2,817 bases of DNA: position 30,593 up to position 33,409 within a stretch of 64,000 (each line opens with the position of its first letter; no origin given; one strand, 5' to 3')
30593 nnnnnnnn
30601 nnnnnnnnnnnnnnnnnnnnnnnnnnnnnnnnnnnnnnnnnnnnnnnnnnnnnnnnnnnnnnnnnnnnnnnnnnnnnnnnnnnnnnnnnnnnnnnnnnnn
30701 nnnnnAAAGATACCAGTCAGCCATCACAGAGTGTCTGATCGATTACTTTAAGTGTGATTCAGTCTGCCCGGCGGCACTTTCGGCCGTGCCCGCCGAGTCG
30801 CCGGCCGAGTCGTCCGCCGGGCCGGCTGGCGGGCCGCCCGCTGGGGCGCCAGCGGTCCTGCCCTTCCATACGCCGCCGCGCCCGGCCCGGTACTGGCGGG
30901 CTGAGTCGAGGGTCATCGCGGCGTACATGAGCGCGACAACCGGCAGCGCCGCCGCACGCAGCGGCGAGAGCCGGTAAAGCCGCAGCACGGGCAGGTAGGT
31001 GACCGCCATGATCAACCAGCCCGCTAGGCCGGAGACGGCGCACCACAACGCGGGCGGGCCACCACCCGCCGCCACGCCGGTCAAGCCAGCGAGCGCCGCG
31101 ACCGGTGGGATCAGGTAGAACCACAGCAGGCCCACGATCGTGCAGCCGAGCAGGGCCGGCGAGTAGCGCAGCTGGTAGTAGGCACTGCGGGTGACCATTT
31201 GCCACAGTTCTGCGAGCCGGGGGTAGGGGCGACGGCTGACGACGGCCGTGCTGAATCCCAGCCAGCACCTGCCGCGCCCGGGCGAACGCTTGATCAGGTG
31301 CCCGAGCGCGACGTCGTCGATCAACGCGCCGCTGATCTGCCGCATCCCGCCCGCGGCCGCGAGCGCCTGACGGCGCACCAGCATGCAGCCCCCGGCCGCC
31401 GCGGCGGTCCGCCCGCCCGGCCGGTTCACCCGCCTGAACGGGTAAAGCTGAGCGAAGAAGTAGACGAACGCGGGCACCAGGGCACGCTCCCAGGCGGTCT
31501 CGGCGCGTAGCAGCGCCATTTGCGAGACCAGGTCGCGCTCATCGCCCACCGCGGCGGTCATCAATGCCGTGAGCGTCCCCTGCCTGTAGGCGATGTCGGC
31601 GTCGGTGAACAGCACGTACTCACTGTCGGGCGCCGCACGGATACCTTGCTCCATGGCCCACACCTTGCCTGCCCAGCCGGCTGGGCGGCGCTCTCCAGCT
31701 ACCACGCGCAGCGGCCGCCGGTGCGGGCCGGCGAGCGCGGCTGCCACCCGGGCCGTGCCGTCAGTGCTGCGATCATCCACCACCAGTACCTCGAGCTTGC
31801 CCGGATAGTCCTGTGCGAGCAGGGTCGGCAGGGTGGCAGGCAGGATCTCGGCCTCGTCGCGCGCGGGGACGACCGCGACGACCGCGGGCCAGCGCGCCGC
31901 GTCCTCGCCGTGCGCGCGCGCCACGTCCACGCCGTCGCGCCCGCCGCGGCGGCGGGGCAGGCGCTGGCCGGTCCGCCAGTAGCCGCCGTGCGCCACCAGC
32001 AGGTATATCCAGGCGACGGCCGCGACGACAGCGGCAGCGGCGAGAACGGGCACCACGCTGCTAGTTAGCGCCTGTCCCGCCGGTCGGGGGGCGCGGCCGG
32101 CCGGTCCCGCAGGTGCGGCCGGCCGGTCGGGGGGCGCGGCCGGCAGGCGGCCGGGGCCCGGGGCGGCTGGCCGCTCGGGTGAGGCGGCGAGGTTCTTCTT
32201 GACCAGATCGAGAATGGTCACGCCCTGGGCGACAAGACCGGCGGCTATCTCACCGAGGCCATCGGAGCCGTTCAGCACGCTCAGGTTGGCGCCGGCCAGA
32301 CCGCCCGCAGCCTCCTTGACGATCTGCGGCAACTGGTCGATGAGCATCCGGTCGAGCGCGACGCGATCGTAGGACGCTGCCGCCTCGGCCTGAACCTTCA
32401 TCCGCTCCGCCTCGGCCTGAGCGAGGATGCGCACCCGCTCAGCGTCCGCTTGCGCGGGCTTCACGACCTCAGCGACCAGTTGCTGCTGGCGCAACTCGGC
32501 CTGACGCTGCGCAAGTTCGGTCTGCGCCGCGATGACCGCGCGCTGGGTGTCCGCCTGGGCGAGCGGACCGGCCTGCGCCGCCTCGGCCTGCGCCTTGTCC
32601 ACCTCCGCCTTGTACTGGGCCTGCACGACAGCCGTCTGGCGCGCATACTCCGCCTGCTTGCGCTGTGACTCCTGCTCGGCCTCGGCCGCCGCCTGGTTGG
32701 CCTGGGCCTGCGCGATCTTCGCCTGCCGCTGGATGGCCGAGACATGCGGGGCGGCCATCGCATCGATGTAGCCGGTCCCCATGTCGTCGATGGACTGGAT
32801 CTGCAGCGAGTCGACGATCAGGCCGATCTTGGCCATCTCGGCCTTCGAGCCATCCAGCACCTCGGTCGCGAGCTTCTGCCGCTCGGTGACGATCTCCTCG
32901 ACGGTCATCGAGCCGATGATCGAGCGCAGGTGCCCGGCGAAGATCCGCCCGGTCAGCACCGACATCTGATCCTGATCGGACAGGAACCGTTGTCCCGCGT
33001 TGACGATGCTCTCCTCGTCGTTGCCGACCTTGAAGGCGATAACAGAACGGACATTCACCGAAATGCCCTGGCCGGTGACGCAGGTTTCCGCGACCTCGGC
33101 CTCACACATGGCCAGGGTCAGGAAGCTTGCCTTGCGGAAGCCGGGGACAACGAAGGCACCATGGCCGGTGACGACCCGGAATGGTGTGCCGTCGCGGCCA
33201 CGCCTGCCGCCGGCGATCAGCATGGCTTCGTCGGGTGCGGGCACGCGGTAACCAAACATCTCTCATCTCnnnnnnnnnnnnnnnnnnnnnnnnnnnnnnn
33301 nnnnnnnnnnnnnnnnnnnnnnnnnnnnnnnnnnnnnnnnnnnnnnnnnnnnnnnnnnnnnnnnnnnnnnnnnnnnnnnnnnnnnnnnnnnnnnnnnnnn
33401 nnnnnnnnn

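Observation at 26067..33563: Candidate novel membrane-microdomain glycopolymer system: NfeD, SPFH::GT2 fusion, REC::PIG-L deacetylase, ATP-grasp, PHP and a processive GT2 in one operon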

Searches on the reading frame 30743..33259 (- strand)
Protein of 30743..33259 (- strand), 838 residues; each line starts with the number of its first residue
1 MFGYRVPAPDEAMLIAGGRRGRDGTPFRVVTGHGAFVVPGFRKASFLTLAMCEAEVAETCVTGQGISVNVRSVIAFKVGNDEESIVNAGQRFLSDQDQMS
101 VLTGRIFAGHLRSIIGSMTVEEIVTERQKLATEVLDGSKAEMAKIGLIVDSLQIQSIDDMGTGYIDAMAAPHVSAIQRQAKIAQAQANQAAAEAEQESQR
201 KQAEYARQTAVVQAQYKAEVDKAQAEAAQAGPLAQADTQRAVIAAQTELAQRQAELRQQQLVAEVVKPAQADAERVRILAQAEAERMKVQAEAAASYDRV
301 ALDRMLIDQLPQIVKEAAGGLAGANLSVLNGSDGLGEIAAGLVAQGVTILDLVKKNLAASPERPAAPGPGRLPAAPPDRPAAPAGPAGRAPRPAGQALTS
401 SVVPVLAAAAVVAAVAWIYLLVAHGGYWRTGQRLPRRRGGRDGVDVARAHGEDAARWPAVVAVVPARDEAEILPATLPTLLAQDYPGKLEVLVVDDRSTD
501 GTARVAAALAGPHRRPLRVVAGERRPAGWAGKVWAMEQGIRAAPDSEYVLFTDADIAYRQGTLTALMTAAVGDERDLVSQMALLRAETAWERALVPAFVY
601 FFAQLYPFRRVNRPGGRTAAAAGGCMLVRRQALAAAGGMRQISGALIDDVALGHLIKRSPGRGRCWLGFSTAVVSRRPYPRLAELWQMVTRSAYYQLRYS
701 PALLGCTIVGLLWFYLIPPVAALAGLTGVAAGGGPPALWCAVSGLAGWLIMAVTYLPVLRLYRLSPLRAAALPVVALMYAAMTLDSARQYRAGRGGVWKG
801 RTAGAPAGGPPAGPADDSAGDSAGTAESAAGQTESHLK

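Call 4: search_protein_families(library=pfam, proteins=[window:30743-33259:-], max_evalue=0.01)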
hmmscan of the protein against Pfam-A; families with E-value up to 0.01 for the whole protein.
window:30743-33259:- (838 aa): 5 families
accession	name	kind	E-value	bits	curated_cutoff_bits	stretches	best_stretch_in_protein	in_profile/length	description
PF00535.33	Glycos_transf_2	-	1.6e-20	74.1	23.3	1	463-633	3-164/168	Glycosyl transferase family 2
PF01145.31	Band_7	-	2e-20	74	23.6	1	22-188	19-175/176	SPFH domain / Band 7 family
PF13506.12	Glyco_transf_21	-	5.7e-18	65.4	21.7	1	522-659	9-140/174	Glycosyl transferase family 21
PF13641.12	Glyco_tranf_2_3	-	4.1e-16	60.1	27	1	458-662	1-197/230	Glycosyltransferase like family 2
PF15975.10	Flot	-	7.1e-05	23.3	27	1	269-323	11-67/124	Flotillin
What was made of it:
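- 32111..33259 (-): Module A: flotillin (SPFH/Band_7) part of the 838-aa ORF, residues 1-383. Band_7 scores 74 bits and Flot scores 23.3 bits, below its cut-off (call 4).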

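Call 5: search_protein_families(library=ncbifam, proteins=[window:30743-33259:-], max_evalue=0.01)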
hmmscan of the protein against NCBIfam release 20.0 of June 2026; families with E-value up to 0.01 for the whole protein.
window:30743-33259:- (838 aa): 15 families
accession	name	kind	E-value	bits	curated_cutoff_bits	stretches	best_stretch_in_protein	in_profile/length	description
TIGR03469.1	HpnB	hypoth_equivalog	7.7e-137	456.4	379.25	1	407-802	2-383/386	hopene-associated glycosyltransferase HpnB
NF058507.1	FlotScfldFlot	equivalog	2.1e-41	142.5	700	2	4-272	21-319/477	flotillin lipid rafts scaffold protein FloT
NF045692.1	OglycostaseCruG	equivalog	2e-27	96.1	600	1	458-693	41-273/386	2'-O-glycosyltransferase CruG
TIGR03472.1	HpnI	equivalog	5.2e-13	48.6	310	1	424-801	15-360/373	bacteriohopanetetrol glucosamine biosynthesis glycosyltransferase HpnI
NF041875.1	EPS_EpsD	equivalog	1.1e-11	44.7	370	1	463-640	4-174/325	exopolysaccharide biosynthesis glycosyltransferase EpsD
TIGR03937.1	PgaC_IcaA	equivalog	5.5e-09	35.5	422.3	1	450-566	37-146/407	poly-beta-1,6-N-acetyl-D-glucosamine synthase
TIGR04283.1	glyco_like_mftF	equivalog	1.2e-06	28.2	182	1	463-683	4-193/221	TIGR04283 family arsenosugar biosynthesis glycosyltransferase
NF007482.0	PRK10073.1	equivalog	3.9e-06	26.1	423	1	460-578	8-118/334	glycosyltransferase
TIGR04242.1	nodulat_NodC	equivalog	5.5e-06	25.6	550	1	445-568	35-154/395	chitooligosaccharide synthase NodC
NF010496.0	PRK13915.1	equivalog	1.1e-05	24.7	262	1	459-563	32-134/307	glucosyl-3-phosphoglycerate synthase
NF053846.1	glyco_with_XrtP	equivalog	0.00024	19.9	520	1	463-538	46-117/440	XrtP-associated glycosyltransferase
TIGR04182.1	glyco_TIGR04182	equivalog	0.00049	19.6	325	1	460-568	2-95/293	S-layer glycoprotein N-glycosyltransferase AglJ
NF038299.1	EPS_HpsN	equivalog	0.00071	18.6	425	1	459-565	2-101/317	hormogonium polysaccharide biosynthesis glycosyltransferase HpsN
NF050050.1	ProtGlycPglI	equivalog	0.0017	17.8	500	1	460-569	4-107/306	GalNAc(5)-diNAcBac-PP-undecaprenol beta-1,3-glucosyltransferase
NF008259.0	PRK11029.1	equivalog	0.0061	15.6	427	1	95-137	111-154/334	protease modulator HflC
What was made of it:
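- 30743..32053 (-): Module A: HpnB-family GT2 part of the 838-aa ORF, with its own N-terminal TM helix (residues 405-423) and an internal GTG that is the start codon in relatives. TIGR03469 HpnB scores 456 bits against a cut-off of 379, and CruG scores 96 bits (call 5).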

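Call 9: find_encoding_contigs(protein=window:30743-33259:-, flank=10000, max_places=6)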
Protein window:30743-33259:- (838 aa): no gene with exactly this product is on record in the collection.
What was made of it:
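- Tried and rejected: An exact look-up of the 838-aa product found nothing on record (call 9).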

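Call 10: find_homologous_proteins(query=window:30743-33259:-, max_evalue=1e-10)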
Query window:30743-33259:- (838 aa): 433 proteins with E <= 1e-10 among 8000 candidates; the best 120 are listed.
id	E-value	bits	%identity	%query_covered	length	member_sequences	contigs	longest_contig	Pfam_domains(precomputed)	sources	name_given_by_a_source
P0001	8.4e-175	601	81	45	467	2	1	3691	PF01145.32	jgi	jgi:flotillin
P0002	7.7e-172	592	79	44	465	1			PF01145.32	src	-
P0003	2.7e-170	587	61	43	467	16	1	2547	PF01145.32,PF15975.11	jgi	jgi:uncharacterized membrane protein YqiK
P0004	3.6e-166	573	97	35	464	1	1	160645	PF01145.32,PF15975.11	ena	-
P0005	6.9e-165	569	76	45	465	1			PF01145.32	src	-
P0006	1.7e-163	564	84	40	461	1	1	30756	PF01145.32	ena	-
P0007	1.7e-163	564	57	45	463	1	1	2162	PF01145.32,PF15975.11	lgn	-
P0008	2.0e-163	564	56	47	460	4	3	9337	PF01145.32,PF15975.11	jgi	jgi:flotillin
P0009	3.4e-155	537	76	42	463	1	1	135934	PF01145.32,PF15975.11,PF13683.13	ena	-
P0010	6.2e-154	532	74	43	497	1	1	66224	PF01145.32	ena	-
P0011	2.5e-153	530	56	46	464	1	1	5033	PF01145.32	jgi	jgi:flotillin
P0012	4.5e-152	526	61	46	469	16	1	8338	PF13506.14,PF13641.13,PF00535.33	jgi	jgi:hypothetical protein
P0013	1.7e-151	524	72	45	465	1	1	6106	PF01145.32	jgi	jgi:flotillin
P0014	2.2e-150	521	62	50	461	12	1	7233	PF13506.14,PF13641.13,PF00535.33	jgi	jgi:hopene-associated glycosyltransferase HpnB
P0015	5.2e-150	519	64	46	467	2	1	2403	PF13506.14,PF13641.13,PF00535.33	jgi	jgi:hopene-associated glycosyltransferase HpnB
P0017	3.1e-148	514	65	31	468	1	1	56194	PF13506.14,PF13641.13,PF00535.33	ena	-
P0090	3.2e-87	312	48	46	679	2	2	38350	PF00494.25,PF13506.14,PF13641.13,PF00535.33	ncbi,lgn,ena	-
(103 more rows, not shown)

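Call 11: find_encoding_contigs(protein=P0004, flank=10000, max_places=4)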
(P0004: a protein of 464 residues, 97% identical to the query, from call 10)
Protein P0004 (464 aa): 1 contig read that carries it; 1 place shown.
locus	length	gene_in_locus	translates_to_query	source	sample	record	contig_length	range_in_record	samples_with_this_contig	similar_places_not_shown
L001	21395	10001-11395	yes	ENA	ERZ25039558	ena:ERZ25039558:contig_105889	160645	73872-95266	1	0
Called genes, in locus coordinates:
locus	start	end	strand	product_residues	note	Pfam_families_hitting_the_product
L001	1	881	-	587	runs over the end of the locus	PF05598:DUF772, PF13751:DDE_Tnp_1_6 (weak)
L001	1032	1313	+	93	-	PF18029:Glyoxalase_6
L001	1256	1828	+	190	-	-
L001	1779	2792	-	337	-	-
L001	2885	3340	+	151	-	PF10756:bPH_6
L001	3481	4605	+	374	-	PF02625:XdhC_CoxI, PF13478:XdhC_C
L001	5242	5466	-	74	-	-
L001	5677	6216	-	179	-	PF01263:Aldose_epim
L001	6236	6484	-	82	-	-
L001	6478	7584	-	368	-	PF00999:Na_H_Exchanger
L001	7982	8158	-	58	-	-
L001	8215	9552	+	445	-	PF00248:Aldo_ket_red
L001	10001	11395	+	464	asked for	PF01145:Band_7, PF15975:Flot (weak)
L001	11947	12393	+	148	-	-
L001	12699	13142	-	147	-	PF02371:Transposase_20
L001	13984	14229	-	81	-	-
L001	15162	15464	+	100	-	-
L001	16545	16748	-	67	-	-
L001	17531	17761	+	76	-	-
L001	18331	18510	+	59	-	-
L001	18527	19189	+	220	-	PF00004:AAA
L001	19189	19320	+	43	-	-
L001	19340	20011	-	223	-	PF04402:SIMPL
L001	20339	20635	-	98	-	-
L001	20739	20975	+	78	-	-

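Call 15: find_encoding_contigs(protein=P0009, flank=10000, max_places=3)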
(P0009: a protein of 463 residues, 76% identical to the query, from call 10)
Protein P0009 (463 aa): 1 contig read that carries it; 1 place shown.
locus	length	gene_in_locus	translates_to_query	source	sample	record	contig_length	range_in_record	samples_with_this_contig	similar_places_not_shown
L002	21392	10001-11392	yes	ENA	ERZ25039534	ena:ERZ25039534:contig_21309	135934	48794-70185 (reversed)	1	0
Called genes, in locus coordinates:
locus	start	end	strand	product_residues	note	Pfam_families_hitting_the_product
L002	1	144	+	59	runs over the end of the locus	PF13362:Toprim_3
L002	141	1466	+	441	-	PF12307:DUF3631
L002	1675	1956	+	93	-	-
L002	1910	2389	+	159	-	-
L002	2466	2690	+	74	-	-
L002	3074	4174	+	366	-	PF22022:Phage_int_M, PF00589:Phage_integrase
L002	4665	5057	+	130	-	PF00376:MerR (weak), PF12728:HTH_17 (weak)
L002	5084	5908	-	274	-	-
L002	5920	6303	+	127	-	PF13155:Toprim_2 (weak), PF13362:Toprim_3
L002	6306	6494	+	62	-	-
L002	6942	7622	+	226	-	-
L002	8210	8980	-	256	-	-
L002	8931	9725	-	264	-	-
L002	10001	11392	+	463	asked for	PF13683:rve_3, PF01145:Band_7, PF15975:Flot (weak)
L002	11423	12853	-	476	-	PF01464:SLT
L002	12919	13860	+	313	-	PF04321:RmlD_sub_bind, PF05368:NmrA (faint), PF01073:3Beta_HSD, PF01370:Epimerase, PF02719:Polysacc_synt_2, PF13460:NAD_binding_10 (weak), PF16363:GDP_Man_Dehyd, PF07993:NAD_binding_4 (weak)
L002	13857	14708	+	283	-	PF00535:Glycos_transf_2, PF13641:Glyco_tranf_2_3 (weak)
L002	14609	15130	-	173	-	PF04138:GtrA_DPMS_TM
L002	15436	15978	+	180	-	PF01555:N6_N4_Mtase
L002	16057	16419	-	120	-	PF01135:PCMT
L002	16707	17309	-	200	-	-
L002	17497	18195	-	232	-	PF00198:2-oxoacid_dh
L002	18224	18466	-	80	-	-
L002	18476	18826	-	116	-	-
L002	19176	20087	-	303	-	PF07992:Pyr_redox_2, PF00070:Pyr_redox, PF03486:HI0933_like (faint), PF13738:Pyr_redox_3 (weak), PF02852:Pyr_redox_dim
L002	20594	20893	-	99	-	-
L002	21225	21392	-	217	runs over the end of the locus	PF02581:TMP-TENI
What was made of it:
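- The L002 flotillin has no HpnB neighbour (call 15).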

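Call 16: find_encoding_contigs(protein=P0006, flank=10000, max_places=3)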
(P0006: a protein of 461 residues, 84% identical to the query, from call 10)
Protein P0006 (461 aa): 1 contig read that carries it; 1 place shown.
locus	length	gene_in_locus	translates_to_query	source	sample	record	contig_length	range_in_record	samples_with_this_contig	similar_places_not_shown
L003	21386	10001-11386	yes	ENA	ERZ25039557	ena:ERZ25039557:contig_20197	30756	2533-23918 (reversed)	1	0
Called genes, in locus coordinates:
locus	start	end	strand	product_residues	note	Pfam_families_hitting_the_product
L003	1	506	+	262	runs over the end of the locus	-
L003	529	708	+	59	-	-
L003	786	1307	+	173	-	PF04140:ICMT, PF04191:PEMT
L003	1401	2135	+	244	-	PF00083:Sugar_tr, PF07690:MFS_1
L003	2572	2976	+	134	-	PF01494:FAD_binding_3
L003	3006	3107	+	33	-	-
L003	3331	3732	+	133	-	PF00294:PfkB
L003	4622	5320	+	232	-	PF11716:MDMPI_N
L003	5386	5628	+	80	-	-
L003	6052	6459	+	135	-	-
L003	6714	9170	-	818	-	PF08924:Rv2525c_GlyHyd-like, PF08239:SH3_3 (faint)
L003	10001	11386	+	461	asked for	PF01145:Band_7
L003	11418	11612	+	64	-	PF00535:Glycos_transf_2, PF13641:Glyco_tranf_2_3 (weak)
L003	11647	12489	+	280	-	PF13506:Glyco_transf_21 (weak)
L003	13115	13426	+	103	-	-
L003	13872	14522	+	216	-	PF13302:Acetyltransf_3, PF00583:Acetyltransf_1 (faint)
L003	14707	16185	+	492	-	PF12840:HTH_20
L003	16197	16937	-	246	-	PF09335:VTT_dom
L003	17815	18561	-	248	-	-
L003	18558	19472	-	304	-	-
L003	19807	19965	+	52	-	-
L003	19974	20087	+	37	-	-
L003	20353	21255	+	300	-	PF01545:Cation_efflux, PF16916:ZT_dimer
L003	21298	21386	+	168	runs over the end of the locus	-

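Call 17: find_encoding_contigs(protein=P0017, flank=10000, max_places=3)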
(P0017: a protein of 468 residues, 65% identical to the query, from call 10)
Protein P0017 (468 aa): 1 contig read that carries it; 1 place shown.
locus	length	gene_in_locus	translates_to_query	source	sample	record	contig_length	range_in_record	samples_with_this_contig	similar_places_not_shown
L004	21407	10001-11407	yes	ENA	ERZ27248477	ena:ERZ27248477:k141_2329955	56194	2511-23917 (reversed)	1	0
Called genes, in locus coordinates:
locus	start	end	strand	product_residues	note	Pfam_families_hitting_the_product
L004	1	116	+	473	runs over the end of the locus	PF00282:Pyridoxal_deC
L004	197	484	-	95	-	PF13397:RbpA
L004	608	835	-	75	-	-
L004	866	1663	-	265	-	PF00121:TIM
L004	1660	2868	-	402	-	PF00162:PGK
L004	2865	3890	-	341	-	PF00044:Gp_dh_N, PF02800:Gp_dh_C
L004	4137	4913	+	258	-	-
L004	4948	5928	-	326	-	PF10298:WhiA_N, PF14527:LAGLIDADG_WhiA, PF02650:HTH_WhiA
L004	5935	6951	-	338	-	PF01933:CofD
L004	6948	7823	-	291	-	PF03668:RapZ-like_N, PF22740:PapZ_C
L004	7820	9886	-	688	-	PF01541:GIY-YIG, PF27096:UvrC_M, PF02151:UVR, PF22920:UvrC_RNaseH, PF08459:UvrC_RNaseH_dom, PF00633:HHH (faint), PF14520:HHH_5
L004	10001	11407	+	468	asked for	PF13506:Glyco_transf_21, PF13641:Glyco_tranf_2_3, PF00535:Glycos_transf_2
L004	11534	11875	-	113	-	PF07883:Cupin_2, PF02311:AraC_binding (weak)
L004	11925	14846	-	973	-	PF02347:GDC-P, PF21478:GcvP2_C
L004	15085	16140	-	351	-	PF12698:ABC2_membrane_3, PF01061:ABC2_membrane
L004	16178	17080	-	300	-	PF00005:ABC_tran, PF13304:AAA_21 (weak)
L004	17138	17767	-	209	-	PF13411:MerR_1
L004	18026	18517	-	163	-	PF02577:BFN_dom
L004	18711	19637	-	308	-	PF00376:MerR, PF13411:MerR_1, PF28507:Rv1828_C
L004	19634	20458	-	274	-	PF24463:DUF7577 (faint), PF13240:Zn_Ribbon_1 (weak), PF16697:Yop-YscD_cpl, PF00498:FHA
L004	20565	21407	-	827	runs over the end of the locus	PF00483:NTP_transferase, PF12804:NTP_transf_3, PF00132:Hexapep (faint), PF25084:LbH_EIF2B, PF25087:GMPPB_C, PF24894:Hexapep_GlmU (weak), PF02878:PGM_PMM_I, PF02879:PGM_PMM_II, +1 more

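Call 80: find_encoding_contigs(protein=P0090, flank=10000, max_places=2)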
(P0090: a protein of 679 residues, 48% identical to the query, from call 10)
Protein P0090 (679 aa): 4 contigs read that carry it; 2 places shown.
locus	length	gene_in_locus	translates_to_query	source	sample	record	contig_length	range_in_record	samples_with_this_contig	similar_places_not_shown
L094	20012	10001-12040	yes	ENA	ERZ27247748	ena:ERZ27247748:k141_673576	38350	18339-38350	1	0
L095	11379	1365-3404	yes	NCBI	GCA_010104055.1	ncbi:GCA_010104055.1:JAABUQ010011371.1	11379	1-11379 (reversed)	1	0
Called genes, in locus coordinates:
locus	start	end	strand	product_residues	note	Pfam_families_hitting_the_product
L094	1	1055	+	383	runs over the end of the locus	PF01128:IspD, PF12804:NTP_transf_3, PF02542:YgbB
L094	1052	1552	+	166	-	PF02464:CinA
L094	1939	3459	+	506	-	PF07396:Porin_O_P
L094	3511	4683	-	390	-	PF08240:ADH_N, PF00107:ADH_zinc_N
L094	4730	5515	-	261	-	PF03364:Polyketide_cyc (weak), PF10604:Polyketide_cyc2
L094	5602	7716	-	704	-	PF05359:DUF748 (weak), PF13116:YhdP (faint), PF05170:AsmA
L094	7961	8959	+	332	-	PF04333:MlaA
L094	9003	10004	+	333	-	PF01073:3Beta_HSD, PF01370:Epimerase, PF02719:Polysacc_synt_2 (weak), PF04321:RmlD_sub_bind (weak), PF05368:NmrA, PF13460:NAD_binding_10, PF16363:GDP_Man_Dehyd, PF07993:NAD_binding_4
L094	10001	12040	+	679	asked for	PF13506:Glyco_transf_21, PF00535:Glycos_transf_2, PF13641:Glyco_tranf_2_3, PF00494:SQS_PSY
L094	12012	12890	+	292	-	PF00494:SQS_PSY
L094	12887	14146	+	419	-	PF00890:FAD_binding_2 (faint), PF01266:DAO (faint), PF01593:Amino_oxidase, PF13450:NAD_binding_8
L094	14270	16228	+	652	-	PF13249:SQHop_cyclase_N, PF13243:SQHop_cyclase_C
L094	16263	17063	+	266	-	PF01048:PNP_UDP_1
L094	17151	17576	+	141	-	PF01609:DDE_Tnp_1, PF13586:DDE_Tnp_1_2 (weak)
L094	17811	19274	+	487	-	PF00478:IMPDH, PF00571:CBS, PF03060:NMO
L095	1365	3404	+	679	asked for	PF13506:Glyco_transf_21, PF00535:Glycos_transf_2, PF13641:Glyco_tranf_2_3, PF00494:SQS_PSY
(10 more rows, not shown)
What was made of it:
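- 30743..32053 (-): The segment is 48% identical to P0090, an HpnB::squalene-synthase fusion that sits in an hpnA-(B::C)-D-E-shc-hpnG cluster (calls 10, 80).
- Closest known: Hopanoid side-chain glycosylation genes. Same: It is 48% identical to an HpnB inside an hpn/shc cluster (call 80).
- A bona fide HpnB at 48% identity lies inside an shc cluster (call 80).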

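Call 81: find_encoding_contigs(protein=P0012, flank=8000, max_places=2)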
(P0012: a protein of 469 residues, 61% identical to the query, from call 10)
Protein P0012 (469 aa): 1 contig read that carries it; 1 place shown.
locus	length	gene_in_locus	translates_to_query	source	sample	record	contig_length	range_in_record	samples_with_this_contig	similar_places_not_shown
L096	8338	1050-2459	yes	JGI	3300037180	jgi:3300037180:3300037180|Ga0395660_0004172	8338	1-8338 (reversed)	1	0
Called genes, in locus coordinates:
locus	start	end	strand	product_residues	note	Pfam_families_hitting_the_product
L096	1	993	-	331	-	?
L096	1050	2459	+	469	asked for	PF13506:Glyco_transf_21, PF00535:Glycos_transf_2, PF13641:Glyco_tranf_2_3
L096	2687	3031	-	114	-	PF07883:Cupin_2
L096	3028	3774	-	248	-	PF00583:Acetyltransf_1 (weak), PF13673:Acetyltransf_10, PF13508:Acetyltransf_7 (weak)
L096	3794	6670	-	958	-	PF02347:GDC-P, PF21478:GcvP2_C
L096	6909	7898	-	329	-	PF12698:ABC2_membrane_3, PF01061:ABC2_membrane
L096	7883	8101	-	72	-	PF00005:ABC_tran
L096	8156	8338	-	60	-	?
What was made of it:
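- Closer HpnB orthologues (61-65% identity) in L004 and L096 stand next to uvrC, gcvP and cupin genes, without flotillin or hpn genes (calls 17, 81).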

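Call 89: search_protein_representatives(protein=window:30743-33259:-)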
Query: 838 residues. Proteins with E-value up to 0.001 (for the whole library): 17204; up to 1e-10: 7291; up to 1e-30: 991. The best 150 are listed.
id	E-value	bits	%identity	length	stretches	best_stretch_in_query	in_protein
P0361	2.3e-148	512.3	66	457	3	1-228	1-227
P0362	7.8e-141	487.4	67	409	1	408-803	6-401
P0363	1.2e-132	460.3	61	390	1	1-391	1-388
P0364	6.4e-131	454.6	85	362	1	1-262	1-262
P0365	7.8e-128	444.4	60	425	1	389-803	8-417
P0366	4.8e-121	422.0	71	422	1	501-808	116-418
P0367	6.0e-121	421.7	77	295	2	1-200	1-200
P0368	4.1e-117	409.0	59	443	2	1-297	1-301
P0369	2.2e-116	406.6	55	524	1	402-835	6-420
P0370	2.5e-115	403.1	58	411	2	13-227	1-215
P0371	4.4e-110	385.7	75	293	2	121-350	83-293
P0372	8.4e-109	381.5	55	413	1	407-807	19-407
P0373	9.7e-109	381.3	64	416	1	406-719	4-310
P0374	4.2e-105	369.2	60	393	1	406-803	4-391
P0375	1.4e-104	367.5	49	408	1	402-802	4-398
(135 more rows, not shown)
